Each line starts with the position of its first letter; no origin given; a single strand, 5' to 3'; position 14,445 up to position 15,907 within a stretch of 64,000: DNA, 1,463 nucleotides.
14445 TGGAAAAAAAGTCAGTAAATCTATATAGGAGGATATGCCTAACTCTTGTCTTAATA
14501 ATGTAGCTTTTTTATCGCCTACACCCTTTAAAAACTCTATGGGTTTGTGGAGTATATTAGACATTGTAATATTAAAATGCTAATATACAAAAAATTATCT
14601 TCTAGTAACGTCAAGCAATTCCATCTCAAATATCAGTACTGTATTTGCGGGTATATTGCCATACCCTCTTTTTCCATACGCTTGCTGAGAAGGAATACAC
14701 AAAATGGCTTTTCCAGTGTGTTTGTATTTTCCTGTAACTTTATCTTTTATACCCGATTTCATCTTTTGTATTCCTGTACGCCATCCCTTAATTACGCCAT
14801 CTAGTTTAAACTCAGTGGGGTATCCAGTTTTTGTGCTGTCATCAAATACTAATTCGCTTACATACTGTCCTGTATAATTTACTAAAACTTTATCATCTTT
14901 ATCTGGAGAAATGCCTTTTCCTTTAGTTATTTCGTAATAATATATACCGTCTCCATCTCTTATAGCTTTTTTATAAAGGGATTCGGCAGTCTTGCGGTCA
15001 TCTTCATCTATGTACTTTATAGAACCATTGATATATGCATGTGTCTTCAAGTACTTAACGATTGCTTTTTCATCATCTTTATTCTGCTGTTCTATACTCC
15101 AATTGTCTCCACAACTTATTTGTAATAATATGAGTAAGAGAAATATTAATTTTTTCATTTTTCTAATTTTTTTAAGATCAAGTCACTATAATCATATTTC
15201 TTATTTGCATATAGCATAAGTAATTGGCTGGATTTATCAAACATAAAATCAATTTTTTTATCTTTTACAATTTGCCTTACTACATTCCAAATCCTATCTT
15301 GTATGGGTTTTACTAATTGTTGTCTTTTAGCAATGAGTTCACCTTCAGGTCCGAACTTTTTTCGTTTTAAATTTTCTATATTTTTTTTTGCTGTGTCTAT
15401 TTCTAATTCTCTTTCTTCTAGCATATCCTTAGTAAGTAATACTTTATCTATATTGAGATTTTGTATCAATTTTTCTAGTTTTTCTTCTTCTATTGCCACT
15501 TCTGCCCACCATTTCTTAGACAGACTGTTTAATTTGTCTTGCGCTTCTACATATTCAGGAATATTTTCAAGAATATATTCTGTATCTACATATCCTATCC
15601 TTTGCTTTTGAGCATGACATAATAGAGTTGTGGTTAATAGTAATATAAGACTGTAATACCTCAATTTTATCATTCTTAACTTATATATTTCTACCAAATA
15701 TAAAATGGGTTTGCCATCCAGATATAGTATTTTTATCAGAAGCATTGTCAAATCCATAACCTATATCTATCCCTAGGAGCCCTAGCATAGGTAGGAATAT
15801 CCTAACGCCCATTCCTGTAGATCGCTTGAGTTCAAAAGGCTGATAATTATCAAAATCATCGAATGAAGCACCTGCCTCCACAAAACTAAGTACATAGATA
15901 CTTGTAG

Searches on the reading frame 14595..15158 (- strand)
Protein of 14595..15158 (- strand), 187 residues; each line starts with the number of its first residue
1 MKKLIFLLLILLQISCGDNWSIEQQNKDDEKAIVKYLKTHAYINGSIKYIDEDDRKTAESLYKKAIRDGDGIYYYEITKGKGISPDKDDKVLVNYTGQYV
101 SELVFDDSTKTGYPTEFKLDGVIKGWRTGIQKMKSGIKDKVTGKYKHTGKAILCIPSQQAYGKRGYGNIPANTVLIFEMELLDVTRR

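Call 22: search_protein_families(library=pfam, proteins=[window:14595-15158:-], max_evalue=0.0001)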
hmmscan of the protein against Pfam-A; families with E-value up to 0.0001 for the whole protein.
window:14595-15158:- (187 aa): 1 family
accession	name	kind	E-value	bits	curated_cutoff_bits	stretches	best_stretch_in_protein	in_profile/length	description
PF00254.34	FKBP_C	-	1.3e-18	67.6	21.1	1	84-182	4-94/94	FKBP-type peptidyl-prolyl cis-trans isomerase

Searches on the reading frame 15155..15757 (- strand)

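Call 22: search_protein_families(library=pfam, proteins=[window:15155-15757:-], max_evalue=0.0001)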
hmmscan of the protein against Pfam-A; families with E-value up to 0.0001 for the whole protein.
window:15155-15757:- (200 aa): 1 family
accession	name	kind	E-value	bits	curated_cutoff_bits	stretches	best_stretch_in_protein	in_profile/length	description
PF03938.19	OmpH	-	6.5e-30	104.6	32.4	1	53-198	1-141/141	Outer membrane protein (OmpH-like)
